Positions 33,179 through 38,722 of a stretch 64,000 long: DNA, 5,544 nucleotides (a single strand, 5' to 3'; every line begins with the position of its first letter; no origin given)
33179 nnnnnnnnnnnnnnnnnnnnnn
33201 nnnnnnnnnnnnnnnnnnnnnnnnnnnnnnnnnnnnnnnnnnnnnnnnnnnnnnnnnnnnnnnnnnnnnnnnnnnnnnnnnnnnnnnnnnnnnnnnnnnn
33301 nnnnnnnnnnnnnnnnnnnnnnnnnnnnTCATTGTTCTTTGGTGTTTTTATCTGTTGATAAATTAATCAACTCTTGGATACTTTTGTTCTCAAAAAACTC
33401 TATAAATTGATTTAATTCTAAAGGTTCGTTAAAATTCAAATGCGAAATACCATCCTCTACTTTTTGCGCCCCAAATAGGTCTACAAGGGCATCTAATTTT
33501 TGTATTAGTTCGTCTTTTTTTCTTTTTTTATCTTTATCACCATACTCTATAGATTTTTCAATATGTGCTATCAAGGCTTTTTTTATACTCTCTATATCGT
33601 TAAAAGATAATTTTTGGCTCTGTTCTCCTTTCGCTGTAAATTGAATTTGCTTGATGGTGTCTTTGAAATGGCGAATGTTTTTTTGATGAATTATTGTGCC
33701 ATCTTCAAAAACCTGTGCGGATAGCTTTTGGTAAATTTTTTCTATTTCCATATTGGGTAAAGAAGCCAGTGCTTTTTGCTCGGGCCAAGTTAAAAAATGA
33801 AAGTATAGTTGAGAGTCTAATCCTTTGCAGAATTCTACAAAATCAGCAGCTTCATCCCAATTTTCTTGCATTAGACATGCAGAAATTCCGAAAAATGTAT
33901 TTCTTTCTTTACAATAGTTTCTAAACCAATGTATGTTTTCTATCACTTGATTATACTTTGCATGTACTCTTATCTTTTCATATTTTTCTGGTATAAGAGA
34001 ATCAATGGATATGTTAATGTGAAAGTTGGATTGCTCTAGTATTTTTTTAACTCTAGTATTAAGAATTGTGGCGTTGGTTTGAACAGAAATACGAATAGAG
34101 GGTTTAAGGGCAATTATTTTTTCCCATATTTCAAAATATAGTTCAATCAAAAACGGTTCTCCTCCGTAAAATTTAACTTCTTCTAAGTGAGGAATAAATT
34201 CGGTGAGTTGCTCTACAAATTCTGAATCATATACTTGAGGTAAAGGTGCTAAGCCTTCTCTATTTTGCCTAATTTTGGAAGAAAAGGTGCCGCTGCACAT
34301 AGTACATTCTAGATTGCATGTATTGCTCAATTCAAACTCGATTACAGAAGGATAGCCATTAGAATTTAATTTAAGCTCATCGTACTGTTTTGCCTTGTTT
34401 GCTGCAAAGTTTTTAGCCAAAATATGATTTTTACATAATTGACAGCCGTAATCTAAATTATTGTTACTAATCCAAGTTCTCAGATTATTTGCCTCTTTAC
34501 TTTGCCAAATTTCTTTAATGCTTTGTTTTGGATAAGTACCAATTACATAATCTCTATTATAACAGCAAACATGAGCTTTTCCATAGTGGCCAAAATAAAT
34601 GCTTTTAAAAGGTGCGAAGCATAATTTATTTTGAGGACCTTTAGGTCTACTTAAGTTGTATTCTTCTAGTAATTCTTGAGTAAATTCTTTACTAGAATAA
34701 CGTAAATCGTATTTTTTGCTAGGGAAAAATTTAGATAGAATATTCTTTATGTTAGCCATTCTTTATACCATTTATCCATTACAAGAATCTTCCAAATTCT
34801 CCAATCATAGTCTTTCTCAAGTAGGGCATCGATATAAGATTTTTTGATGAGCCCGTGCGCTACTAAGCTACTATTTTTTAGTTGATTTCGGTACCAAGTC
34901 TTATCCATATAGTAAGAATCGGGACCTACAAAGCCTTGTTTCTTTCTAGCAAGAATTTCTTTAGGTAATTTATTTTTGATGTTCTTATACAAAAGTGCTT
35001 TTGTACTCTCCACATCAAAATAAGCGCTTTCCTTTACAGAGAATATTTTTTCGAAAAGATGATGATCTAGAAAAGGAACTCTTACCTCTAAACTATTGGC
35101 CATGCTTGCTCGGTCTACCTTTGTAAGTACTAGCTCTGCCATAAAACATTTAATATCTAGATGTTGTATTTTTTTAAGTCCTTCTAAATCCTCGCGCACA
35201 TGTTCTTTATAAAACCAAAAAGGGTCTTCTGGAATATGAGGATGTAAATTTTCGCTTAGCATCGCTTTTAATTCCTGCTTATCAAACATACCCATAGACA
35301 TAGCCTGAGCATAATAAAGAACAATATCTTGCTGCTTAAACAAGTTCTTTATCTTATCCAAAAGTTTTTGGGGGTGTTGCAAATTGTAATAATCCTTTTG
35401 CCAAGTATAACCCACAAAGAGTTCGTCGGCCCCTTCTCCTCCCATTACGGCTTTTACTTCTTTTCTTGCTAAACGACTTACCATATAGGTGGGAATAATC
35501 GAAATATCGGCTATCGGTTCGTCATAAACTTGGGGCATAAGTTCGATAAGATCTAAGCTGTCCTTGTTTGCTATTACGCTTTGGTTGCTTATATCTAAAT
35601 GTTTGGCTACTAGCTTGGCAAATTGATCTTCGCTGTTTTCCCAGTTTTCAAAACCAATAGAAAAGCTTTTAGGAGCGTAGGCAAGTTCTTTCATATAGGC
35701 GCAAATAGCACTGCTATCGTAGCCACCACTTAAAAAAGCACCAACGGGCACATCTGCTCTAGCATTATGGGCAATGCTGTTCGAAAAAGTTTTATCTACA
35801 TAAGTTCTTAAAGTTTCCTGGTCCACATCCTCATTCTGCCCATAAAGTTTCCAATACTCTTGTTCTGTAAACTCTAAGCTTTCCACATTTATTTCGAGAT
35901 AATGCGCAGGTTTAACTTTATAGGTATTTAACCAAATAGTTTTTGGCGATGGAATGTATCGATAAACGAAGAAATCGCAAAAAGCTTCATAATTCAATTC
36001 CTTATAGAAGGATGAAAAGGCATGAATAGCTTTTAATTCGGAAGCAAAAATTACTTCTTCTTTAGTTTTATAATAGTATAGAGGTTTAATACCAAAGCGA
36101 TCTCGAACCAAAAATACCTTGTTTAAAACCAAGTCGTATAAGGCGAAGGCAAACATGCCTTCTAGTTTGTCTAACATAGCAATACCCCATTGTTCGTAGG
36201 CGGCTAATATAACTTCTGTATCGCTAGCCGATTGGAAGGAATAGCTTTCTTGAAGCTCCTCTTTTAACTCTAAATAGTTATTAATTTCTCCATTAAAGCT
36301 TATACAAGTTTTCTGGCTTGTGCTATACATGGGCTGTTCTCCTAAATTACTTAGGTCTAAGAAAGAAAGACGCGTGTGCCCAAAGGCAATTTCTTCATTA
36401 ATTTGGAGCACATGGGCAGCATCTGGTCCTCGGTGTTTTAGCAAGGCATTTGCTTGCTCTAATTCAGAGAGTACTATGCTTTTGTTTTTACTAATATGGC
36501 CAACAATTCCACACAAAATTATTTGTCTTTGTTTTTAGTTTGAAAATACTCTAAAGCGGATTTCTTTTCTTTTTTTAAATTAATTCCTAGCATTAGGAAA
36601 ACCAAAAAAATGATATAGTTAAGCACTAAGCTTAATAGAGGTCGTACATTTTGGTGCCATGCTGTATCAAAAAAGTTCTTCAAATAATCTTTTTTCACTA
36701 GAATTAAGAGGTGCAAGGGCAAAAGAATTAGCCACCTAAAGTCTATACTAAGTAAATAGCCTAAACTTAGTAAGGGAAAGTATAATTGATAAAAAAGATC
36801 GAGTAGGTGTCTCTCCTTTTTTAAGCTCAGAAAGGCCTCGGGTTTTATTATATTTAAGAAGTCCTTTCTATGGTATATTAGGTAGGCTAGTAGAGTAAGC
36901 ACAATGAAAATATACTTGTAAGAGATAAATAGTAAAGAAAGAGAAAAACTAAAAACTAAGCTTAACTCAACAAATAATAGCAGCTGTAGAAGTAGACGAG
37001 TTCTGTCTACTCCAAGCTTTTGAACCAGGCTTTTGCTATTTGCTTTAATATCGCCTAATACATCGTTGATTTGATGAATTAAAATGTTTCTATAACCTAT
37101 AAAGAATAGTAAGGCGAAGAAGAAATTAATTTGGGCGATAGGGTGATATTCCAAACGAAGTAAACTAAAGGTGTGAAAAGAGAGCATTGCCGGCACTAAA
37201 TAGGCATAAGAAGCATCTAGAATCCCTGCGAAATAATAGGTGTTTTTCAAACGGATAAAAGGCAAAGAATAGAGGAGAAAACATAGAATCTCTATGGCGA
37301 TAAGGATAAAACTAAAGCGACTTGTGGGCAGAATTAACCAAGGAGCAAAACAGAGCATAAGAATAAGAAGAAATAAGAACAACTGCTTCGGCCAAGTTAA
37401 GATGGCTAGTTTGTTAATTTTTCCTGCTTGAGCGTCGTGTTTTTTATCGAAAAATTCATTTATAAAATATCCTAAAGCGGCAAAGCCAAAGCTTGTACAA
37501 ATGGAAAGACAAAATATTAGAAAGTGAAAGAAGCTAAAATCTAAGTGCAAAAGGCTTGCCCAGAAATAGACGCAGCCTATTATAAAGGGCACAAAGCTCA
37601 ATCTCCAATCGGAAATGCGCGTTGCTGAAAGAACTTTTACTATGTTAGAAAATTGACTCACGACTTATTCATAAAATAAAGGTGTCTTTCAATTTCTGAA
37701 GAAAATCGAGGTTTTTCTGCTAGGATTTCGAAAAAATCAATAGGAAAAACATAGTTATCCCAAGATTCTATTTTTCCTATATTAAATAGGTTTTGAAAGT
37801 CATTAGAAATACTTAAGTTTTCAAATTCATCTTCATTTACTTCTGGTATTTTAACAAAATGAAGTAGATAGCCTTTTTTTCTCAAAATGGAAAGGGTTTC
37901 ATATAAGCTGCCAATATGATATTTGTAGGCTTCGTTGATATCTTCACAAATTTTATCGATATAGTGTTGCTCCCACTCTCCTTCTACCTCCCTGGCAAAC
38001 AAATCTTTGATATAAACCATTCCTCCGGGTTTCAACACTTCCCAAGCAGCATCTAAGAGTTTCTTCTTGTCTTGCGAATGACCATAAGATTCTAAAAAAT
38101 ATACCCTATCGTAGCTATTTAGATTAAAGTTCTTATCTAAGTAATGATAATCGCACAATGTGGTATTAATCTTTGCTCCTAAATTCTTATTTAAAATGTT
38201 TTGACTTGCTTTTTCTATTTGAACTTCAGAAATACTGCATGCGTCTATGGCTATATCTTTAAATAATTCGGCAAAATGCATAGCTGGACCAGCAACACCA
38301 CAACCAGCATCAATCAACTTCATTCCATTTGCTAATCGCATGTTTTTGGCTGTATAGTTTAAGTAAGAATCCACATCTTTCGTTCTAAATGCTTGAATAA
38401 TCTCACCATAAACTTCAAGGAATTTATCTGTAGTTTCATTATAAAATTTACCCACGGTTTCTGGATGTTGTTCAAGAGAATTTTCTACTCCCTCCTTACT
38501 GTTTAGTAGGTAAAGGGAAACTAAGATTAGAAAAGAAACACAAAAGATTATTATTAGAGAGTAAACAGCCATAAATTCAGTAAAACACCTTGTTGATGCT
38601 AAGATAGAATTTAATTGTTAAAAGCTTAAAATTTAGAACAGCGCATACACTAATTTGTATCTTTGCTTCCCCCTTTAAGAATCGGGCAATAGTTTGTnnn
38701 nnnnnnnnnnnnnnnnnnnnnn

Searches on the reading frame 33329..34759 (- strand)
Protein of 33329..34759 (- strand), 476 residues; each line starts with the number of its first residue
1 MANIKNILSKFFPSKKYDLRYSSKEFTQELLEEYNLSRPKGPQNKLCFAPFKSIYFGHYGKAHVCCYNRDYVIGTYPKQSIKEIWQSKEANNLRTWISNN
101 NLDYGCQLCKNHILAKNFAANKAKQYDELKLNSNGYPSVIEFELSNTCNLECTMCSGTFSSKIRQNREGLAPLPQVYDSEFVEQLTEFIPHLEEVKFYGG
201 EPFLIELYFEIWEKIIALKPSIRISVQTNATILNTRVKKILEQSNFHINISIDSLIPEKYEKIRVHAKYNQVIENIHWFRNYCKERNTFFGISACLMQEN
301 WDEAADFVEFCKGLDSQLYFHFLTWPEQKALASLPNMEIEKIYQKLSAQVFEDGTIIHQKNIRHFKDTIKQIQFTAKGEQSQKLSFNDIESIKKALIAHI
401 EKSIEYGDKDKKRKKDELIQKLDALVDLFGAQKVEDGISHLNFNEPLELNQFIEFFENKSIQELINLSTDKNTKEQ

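Call 22: search_protein_families(library=pfam, proteins=[window:33329-34759:-], max_evalue=0.001)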
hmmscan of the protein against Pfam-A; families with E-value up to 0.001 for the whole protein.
window:33329-34759:- (476 aa): 3 families
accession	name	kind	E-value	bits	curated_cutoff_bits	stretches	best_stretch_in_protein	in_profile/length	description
PF04055.27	Radical_SAM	-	4.1e-17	63.3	29.5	1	143-311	2-166/166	Radical SAM superfamily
PF13186.11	SPASM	-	6.7e-10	39.6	21.5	1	47-109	1-66/67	Iron-sulfur cluster-binding domain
PF13353.11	Fer4_12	-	0.00026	21.7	22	0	147-273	14-136/137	4Fe-4S single cluster domain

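Call 69: search_protein_families(library=ncbifam, proteins=[window:33329-34759:-], max_evalue=0.01)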
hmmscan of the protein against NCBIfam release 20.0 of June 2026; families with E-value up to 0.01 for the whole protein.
window:33329-34759:- (476 aa): 45 families (the best 25 are shown)
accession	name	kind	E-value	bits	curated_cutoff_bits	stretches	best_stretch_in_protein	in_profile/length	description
NF033640.1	N_Twi_rSAM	subfamily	3.2e-50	171.4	170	1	44-382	2-368/398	twitch domain-containing radical SAM protein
TIGR02666.1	moaA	equivalog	6.3e-18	64.8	284.05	1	144-354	16-224/336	GTP 3',8-cyclase MoaA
TIGR04317.1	W_rSAM_matur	equivalog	1.9e-15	56.9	380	1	142-315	8-175/349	tungsten cofactor oxidoreductase radical SAM maturase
NF050035.1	rSAM_WgK_link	exception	7.4e-14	51.5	650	1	135-293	6-157/367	radical SAM/SPASM peptide maturase WgkB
NF001199.0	PRK00164.2-1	equivalog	2.7e-13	49.7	231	1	143-320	17-184/308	GTP 3',8-cyclase MoaA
TIGR02668.1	moaA_archaeal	equivalog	2.8e-13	49.5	325.25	1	143-346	15-210/303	GTP 3',8-cyclase MoaA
TIGR04055.1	rSAM_NirJ2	equivalog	5e-13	49.3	500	1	140-333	2-183/326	putative heme d1 biosynthesis radical SAM protein NirJ2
TIGR04311.1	rSAM_Geo_metal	subfamily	6.1e-13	48.6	400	1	136-359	1-227/423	radical SAM/SPASM family putative metalloenzyme maturase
TIGR04545.1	rSAM_ahbD_hemeb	equivalog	1.5e-12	47.6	500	1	140-339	2-189/339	heme b synthase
TIGR04054.1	rSAM_NirJ1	equivalog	1.7e-12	46.6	650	1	132-312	30-198/387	putative heme d1 biosynthesis radical SAM protein NirJ1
TIGR04053.2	TIGR04053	equivalog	2.3e-12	46.8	395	1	134-396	4-258/366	TIGR04053 family radical SAM/SPASM domain-containing protein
NF038283.1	viperin_w_prok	equivalog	3.9e-12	45.9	180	1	139-303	3-169/281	viperin family antiviral radical SAM protein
TIGR04163.1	rSAM_cobopep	equivalog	1.1e-11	44.1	375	1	110-311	35-235/428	peptide-modifying radical SAM enzyme CbpB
TIGR03942.1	sulfatase_rSAM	equivalog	1.4e-11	44.1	349.45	1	144-353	7-219/363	anaerobic sulfatase maturase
NF041298.1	rSAM_mat_DynA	equivalog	1e-10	41.1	450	1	147-322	10-183/356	dynobactin maturation radical SAM/SPASM protein DynA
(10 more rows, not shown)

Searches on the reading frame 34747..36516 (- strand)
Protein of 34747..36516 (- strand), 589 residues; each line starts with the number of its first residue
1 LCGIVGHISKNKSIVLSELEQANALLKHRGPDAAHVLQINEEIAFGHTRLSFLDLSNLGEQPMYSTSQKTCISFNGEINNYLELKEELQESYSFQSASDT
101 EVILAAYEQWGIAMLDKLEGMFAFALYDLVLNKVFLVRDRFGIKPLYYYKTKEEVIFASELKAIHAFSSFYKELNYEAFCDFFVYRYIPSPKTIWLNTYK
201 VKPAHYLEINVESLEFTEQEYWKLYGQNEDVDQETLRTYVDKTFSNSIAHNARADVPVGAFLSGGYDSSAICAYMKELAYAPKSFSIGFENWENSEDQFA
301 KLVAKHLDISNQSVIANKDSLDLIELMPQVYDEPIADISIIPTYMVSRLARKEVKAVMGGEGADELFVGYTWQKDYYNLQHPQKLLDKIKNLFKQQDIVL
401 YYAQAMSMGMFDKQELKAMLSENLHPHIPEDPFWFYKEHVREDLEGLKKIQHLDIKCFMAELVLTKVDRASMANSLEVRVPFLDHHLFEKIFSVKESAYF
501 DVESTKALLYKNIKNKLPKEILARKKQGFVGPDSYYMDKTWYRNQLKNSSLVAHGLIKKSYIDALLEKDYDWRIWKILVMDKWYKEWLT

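Call 22: search_protein_families(library=pfam, proteins=[window:34747-36516:-], max_evalue=0.001)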
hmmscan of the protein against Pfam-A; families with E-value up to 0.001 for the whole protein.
window:34747-36516:- (589 aa): 4 families
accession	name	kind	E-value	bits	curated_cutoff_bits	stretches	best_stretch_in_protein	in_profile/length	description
PF00733.27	Asn_synthase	-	3.1e-73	247.9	21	1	240-584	2-353/354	Asparagine synthase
PF13537.11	GATase_7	-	1.7e-42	144.8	25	1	47-165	1-122/123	Glutamine amidotransferase domain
PF13522.11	GATase_6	-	2e-39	135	27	1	31-160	1-130/130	Glutamine amidotransferase domain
PF12481.13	DUF3700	-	0.00025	21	27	1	74-164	81-176/228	Aluminium induced protein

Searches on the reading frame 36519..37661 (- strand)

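Call 22: search_protein_families(library=pfam, proteins=[window:36519-37661:-], max_evalue=0.001)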
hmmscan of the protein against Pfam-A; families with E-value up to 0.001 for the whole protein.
window:36519-37661:- (380 aa): 1 family
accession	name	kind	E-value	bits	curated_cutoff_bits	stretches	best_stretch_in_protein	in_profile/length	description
PF01040.23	UbiA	-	1.9e-11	44.2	34.2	1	24-265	3-229/250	UbiA prenyltransferase family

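Call 69: search_protein_families(library=ncbifam, proteins=[window:36519-37661:-], max_evalue=0.01)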
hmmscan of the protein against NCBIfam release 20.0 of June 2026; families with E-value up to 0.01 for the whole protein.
window:36519-37661:- (380 aa): 4 families
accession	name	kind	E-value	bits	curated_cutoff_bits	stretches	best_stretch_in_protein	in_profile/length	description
NF009513.0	PRK12872.1-3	equivalog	9e-06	25.4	288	1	48-264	54-259/293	prenyltransferase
TIGR00751.1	menA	equivalog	0.00037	20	102.15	1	195-258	183-246/284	1,4-dihydroxy-2-naphthoate octaprenyltransferase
NF010119.0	PRK13595.1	equivalog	0.0015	18.1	248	1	31-154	35-157/292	prenyltransferase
NF004751.0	PRK06080.1-3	equivalog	0.0055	16.3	264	0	194-258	192-252/296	1,4-dihydroxy-2-naphthoate polyprenyltransferase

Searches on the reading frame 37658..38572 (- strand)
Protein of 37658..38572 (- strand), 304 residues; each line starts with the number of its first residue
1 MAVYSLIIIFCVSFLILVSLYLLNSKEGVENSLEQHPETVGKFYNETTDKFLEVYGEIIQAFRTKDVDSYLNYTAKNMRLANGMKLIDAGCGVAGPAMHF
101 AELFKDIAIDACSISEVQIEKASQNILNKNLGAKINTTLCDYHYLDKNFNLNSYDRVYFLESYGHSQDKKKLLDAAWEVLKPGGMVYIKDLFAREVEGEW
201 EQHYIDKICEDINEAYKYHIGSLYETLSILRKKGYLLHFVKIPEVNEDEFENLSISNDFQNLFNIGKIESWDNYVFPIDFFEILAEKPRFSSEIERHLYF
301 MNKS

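Call 22: search_protein_families(library=pfam, proteins=[window:37658-38572:-], max_evalue=0.001)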
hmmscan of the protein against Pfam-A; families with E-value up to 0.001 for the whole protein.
window:37658-38572:- (304 aa): 7 families
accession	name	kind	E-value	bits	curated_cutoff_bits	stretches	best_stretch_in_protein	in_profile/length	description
PF13649.12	Methyltransf_25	-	2e-10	41.7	27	1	87-184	2-97/97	Methyltransferase domain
PF08241.18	Methyltransf_11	-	2e-10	41.6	21.2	1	88-188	2-95/95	Methyltransferase domain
PF08242.18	Methyltransf_12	-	7e-10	40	30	1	88-186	2-98/98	Methyltransferase domain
PF02353.26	CMAS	-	2.5e-09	37.3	27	1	72-203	52-179/273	Mycolic acid cyclopropane synthetase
PF13847.12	Methyltransf_31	-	3.2e-09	37.1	27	1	82-197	3-119/145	Methyltransferase domain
PF13489.12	Methyltransf_23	-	1.4e-07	31.9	27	1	62-196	4-125/164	Methyltransferase domain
PF01209.24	Ubie_methyltran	-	1.1e-05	25.3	20.1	1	70-190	35-153/233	ubiE/COQ5 methyltransferase family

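Call 69: search_protein_families(library=ncbifam, proteins=[window:37658-38572:-], max_evalue=0.01)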
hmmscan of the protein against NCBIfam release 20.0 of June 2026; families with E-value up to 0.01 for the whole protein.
window:37658-38572:- (304 aa): 23 families
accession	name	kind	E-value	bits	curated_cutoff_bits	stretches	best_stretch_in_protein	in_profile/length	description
NF040703.1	cyclopro_CfaB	exception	2.3e-12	46.4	650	1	70-199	147-274/393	C17 cyclopropane fatty acid synthase CfaB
NF008686.0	PRK11705.1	equivalog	1.6e-09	37.3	400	1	71-205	156-285/383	cyclopropane fatty acyl phospholipid synthase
NF043040.1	corrin_prot_MT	hypoth_equivalog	2.2e-08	33.8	180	1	55-190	15-149/216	corrinoid protein-associated methyltransferase CpaM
NF008264.0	PRK11036.1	equivalog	1e-07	31.7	366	1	56-188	23-147/261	tRNA uridine 5-oxyacetic acid(34) methyltransferase CmoM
NF053839.1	CPFASynBruc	equivalog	1.2e-07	31.1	600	1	75-208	167-295/410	cyclopropane fatty acid synthase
NF041675.1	sarc_dimgly_tmase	equivalog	4.1e-07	30.2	550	1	74-191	58-173/278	sarcosine/dimethylglycine N-methyltransferase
TIGR01983.1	UbiG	equivalog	1.5e-06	27.7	102.95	1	75-189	42-152/228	bifunctional 2-polyprenyl-6-hydroxyphenol methylase/3-demethylubiquinol 3-O-methyltransferase UbiG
NF045667.1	MTase_DVU1556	equivalog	3.8e-06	26.5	155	1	75-200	15-131/213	DVU_1556 family methyltransferase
NF041943.1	GPPMT_Stmyces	equivalog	9.2e-05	22.4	400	1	81-185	76-176/272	geranyl diphosphate 2-C-methyltransferase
NF008149.0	PRK10901.1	equivalog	0.00016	20.8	375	0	73-157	242-324/434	16S rRNA (cytosine(967)-C(5))-methyltransferase RsmB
NF045882.1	PLipidMtase_Leg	equivalog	0.00031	20.6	390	1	40-195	6-150/207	phospholipid N-methyltransferase PmtA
NF041537.1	ArsM_AhpD_UU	exception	0.00031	19.6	510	1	57-192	49-184/345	arsenite methyltransferase/AhpD domain selenoprotein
NF045649.1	2X_seleno_MduS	exception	0.00056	19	380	1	50-214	10-169/338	methyltransferase domain-containing selenoprotein MduS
TIGR01934.1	MenG_MenH_UbiE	subfamily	0.00071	18.9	158.35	1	74-213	31-168/223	ubiquinone/menaquinone biosynthesis methyltransferase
TIGR02752.1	MenG_heptapren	equivalog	0.00075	19.1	419.85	1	64-192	27-153/231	demethylmenaquinone methyltransferase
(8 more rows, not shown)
